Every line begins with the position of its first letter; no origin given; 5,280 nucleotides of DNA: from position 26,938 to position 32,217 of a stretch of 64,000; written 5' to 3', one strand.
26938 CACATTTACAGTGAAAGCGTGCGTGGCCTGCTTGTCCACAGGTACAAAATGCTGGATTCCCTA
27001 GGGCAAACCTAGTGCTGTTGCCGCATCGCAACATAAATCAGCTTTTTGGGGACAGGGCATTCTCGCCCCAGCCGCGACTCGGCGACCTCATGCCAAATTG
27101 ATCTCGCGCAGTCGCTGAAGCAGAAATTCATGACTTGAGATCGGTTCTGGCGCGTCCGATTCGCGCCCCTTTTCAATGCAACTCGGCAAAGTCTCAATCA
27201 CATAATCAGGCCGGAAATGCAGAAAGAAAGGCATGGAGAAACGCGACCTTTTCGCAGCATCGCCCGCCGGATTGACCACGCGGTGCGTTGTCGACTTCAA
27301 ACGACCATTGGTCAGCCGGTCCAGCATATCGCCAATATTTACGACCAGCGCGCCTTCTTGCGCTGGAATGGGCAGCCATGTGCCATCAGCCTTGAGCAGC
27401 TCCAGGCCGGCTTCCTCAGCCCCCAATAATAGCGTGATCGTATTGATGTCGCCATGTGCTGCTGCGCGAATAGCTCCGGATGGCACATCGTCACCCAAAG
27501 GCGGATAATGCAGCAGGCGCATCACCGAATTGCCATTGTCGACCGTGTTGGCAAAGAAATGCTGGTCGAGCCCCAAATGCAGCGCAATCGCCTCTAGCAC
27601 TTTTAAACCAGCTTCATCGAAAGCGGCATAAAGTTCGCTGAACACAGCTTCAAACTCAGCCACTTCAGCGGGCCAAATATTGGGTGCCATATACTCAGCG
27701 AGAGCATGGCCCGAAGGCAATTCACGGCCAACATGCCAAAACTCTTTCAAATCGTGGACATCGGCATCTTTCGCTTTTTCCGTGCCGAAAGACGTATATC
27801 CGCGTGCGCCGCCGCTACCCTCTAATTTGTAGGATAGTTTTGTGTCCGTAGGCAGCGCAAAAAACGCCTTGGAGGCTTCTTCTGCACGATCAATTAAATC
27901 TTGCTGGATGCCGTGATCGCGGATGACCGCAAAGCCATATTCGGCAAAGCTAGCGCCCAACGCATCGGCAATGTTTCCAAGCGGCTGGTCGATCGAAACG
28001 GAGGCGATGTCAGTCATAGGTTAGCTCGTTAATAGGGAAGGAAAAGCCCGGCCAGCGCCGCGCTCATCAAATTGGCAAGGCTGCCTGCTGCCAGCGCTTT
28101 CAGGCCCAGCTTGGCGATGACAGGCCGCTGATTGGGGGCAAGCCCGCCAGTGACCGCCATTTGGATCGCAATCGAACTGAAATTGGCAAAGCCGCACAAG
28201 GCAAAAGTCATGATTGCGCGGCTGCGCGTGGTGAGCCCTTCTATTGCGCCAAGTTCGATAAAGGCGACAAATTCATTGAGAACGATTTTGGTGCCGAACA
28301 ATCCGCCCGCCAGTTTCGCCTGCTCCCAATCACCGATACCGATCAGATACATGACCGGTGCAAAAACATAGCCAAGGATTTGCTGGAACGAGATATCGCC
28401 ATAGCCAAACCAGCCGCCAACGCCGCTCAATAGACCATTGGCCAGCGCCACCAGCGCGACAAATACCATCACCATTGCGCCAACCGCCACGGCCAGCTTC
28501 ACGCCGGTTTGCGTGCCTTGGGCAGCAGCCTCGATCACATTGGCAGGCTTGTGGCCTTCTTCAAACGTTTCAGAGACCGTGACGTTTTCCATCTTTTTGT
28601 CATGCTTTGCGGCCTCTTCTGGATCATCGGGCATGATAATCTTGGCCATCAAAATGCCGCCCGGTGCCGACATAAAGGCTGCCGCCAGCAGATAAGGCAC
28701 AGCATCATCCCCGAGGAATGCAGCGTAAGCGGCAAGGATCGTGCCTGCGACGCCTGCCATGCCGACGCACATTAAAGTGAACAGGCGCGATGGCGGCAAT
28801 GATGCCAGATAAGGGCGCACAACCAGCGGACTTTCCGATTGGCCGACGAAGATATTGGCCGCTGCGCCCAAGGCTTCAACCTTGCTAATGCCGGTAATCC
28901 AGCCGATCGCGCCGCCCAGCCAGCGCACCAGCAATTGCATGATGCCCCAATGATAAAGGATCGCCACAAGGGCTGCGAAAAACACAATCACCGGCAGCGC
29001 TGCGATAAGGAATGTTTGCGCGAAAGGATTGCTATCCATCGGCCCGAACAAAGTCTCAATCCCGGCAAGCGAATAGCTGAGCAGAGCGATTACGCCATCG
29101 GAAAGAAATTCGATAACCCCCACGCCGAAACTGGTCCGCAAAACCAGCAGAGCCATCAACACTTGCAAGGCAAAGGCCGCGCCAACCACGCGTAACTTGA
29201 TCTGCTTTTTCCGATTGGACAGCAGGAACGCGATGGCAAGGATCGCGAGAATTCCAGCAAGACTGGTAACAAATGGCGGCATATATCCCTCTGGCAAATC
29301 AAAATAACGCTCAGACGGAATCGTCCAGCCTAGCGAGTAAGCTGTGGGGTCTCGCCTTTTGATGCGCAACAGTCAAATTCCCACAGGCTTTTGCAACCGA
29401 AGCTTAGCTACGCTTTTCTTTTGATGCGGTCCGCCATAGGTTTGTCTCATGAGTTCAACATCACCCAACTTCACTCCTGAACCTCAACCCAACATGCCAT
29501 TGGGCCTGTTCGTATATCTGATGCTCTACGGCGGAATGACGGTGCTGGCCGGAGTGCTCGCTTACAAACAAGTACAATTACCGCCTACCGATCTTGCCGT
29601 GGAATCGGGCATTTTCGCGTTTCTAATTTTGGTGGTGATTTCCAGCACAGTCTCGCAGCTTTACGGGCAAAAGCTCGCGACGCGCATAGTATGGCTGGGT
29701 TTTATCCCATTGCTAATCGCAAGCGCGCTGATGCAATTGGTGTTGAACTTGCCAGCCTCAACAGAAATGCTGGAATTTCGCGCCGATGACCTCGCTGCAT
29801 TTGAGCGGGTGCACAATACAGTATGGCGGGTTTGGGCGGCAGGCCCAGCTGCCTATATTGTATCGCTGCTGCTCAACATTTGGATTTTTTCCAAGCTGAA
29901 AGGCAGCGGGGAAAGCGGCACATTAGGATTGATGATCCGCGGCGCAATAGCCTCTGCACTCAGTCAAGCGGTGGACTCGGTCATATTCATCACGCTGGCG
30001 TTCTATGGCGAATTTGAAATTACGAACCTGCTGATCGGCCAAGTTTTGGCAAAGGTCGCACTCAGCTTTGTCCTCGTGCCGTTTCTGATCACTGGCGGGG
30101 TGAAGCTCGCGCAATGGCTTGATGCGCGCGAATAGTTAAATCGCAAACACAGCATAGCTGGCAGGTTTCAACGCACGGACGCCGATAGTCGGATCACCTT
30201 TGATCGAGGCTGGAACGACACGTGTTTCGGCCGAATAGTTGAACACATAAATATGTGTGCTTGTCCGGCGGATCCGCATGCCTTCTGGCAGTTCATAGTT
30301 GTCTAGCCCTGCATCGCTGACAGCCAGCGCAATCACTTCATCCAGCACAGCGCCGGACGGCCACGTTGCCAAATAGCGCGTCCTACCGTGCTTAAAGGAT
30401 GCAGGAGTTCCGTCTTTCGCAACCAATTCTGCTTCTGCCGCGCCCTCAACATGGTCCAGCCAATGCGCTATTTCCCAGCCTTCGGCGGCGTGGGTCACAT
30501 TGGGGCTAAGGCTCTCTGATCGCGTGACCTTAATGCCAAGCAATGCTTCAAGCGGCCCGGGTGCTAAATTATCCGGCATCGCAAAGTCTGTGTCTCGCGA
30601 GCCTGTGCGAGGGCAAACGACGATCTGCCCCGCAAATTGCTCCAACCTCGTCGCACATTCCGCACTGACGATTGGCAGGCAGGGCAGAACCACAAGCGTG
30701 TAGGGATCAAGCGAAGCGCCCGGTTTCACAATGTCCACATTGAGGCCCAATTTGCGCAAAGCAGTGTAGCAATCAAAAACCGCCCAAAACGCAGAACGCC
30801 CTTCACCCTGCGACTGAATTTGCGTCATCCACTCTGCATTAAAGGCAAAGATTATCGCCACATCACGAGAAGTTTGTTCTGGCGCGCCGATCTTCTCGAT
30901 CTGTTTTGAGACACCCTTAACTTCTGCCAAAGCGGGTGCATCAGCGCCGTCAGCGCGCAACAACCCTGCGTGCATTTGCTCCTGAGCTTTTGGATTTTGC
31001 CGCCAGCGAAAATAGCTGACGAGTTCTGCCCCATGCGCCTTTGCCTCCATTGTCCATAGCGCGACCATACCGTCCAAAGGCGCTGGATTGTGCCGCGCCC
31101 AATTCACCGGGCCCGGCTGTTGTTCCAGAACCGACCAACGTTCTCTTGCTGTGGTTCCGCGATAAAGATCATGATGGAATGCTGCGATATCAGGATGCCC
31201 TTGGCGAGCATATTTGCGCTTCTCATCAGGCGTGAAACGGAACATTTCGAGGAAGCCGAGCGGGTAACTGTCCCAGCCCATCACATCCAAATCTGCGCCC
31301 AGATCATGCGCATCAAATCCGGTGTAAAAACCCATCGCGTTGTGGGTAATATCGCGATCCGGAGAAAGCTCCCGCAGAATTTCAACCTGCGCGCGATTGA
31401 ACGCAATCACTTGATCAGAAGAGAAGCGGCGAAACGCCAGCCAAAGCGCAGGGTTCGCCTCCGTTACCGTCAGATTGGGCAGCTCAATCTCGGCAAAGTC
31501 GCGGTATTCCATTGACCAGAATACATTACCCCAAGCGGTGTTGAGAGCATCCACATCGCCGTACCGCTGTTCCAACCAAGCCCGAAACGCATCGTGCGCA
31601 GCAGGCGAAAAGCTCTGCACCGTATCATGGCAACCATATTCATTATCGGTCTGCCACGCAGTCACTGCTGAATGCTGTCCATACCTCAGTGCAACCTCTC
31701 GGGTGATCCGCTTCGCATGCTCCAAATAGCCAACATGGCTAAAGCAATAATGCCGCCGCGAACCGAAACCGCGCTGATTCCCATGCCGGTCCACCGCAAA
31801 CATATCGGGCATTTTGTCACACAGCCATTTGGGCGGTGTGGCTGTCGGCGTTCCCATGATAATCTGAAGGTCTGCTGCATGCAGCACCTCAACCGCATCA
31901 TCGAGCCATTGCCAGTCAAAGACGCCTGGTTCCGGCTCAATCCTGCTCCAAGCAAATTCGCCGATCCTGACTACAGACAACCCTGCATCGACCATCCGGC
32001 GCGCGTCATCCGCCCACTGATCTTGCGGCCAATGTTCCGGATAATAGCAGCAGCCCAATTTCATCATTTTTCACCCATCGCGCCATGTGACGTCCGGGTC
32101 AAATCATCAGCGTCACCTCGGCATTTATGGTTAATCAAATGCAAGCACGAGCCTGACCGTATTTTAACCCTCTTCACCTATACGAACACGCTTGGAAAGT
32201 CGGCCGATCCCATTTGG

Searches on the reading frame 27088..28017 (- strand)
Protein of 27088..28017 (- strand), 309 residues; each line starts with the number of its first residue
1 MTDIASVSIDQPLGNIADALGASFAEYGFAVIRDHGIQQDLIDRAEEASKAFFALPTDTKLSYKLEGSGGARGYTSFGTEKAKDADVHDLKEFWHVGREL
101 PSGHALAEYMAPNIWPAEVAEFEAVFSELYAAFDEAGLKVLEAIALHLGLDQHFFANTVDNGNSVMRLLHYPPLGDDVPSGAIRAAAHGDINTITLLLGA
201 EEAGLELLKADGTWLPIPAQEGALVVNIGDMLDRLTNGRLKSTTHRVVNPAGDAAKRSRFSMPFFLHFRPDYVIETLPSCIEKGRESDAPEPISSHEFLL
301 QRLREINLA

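Call 16: search_protein_families(library=pfam, proteins=[window:27088-28017:-])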
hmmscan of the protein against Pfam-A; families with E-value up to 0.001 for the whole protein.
window:27088-28017:- (309 aa): 2 families
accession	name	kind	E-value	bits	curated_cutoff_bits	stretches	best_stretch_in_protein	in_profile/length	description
PF14226.12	DIOX_N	-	7.9e-25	88.2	27.3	1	15-118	16-117/117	non-haem dioxygenase in morphine synthesis N-terminal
PF03171.26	2OG-FeII_Oxy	-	2.7e-21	76.2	23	1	163-267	2-100/101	2OG-Fe(II) oxygenase superfamily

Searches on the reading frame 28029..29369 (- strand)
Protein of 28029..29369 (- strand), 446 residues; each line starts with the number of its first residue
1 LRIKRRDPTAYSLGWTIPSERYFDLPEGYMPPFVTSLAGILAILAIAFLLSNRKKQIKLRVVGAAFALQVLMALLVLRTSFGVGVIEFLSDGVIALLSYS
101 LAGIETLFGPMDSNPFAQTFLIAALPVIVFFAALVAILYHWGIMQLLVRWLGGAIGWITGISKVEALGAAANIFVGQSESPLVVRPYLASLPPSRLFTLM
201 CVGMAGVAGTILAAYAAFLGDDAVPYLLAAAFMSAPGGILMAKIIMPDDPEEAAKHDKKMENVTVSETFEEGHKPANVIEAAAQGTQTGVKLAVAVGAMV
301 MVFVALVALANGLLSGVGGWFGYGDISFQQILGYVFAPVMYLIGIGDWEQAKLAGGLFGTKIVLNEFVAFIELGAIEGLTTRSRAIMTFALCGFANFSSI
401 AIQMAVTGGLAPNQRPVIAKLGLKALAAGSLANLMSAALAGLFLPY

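Call 16: search_protein_families(library=pfam, proteins=[window:28029-29369:-])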
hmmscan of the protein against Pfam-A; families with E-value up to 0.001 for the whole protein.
window:28029-29369:- (446 aa): 3 families
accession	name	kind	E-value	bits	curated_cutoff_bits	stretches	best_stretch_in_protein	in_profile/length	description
PF07662.18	Nucleos_tra2_C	-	7.5e-75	251.7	32.3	1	226-441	1-213/213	Na+ dependent nucleoside transporter C-terminus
PF01773.25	Nucleos_tra2_N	-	5.5e-20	72.1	27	1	38-110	1-73/74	Na+ dependent nucleoside transporter N-terminus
PF07670.19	Gate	-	3.5e-15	56.8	29.6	1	122-220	2-102/104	Nucleoside recognition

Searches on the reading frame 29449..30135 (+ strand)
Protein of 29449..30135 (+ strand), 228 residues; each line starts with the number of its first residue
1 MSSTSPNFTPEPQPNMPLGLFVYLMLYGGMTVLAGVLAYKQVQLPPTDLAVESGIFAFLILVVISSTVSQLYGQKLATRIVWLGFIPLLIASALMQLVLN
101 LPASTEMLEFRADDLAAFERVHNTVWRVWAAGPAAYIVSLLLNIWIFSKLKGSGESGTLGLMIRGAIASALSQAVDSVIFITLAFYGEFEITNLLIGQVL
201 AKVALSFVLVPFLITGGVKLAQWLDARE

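Call 16: search_protein_families(library=pfam, proteins=[window:29449-30135:+])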
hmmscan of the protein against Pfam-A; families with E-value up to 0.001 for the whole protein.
window:29449-30135:+ (228 aa): 1 family
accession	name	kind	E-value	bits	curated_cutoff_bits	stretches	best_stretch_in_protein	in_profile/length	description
PF02592.20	Vut_1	-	1.8e-35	123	27.2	1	53-214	2-150/152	Putative vitamin uptake transporter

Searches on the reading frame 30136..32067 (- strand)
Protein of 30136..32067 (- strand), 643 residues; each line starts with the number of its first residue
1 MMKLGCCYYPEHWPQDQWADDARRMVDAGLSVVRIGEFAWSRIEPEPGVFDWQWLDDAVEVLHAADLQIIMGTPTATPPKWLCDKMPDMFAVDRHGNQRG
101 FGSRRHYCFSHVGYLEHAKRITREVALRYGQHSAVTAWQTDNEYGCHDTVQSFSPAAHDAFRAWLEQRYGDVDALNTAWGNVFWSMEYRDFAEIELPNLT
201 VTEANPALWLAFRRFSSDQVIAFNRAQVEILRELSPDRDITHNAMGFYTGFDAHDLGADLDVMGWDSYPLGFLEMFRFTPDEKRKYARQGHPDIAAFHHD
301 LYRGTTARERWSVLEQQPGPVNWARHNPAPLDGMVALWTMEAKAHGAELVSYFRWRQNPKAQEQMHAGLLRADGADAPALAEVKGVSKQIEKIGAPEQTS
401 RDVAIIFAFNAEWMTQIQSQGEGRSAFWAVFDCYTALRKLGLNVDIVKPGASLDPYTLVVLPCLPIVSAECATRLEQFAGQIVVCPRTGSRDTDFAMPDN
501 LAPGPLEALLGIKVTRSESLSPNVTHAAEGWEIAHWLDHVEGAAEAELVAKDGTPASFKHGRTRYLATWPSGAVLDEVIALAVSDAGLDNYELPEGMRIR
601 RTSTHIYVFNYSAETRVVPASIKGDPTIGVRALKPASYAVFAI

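Call 16: search_protein_families(library=pfam, proteins=[window:30136-32067:-])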
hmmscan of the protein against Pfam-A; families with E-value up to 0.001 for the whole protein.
window:30136-32067:- (643 aa): 2 families
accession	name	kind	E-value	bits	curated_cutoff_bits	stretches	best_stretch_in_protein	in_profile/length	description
PF02449.21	Glyco_hydro_42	-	9.4e-144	479.8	21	1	7-393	1-376/376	Beta-galactosidase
PF08532.16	Glyco_hydro_42M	-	1.9e-29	103.1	25.8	1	402-588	2-206/207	Beta-galactosidase trimerisation domain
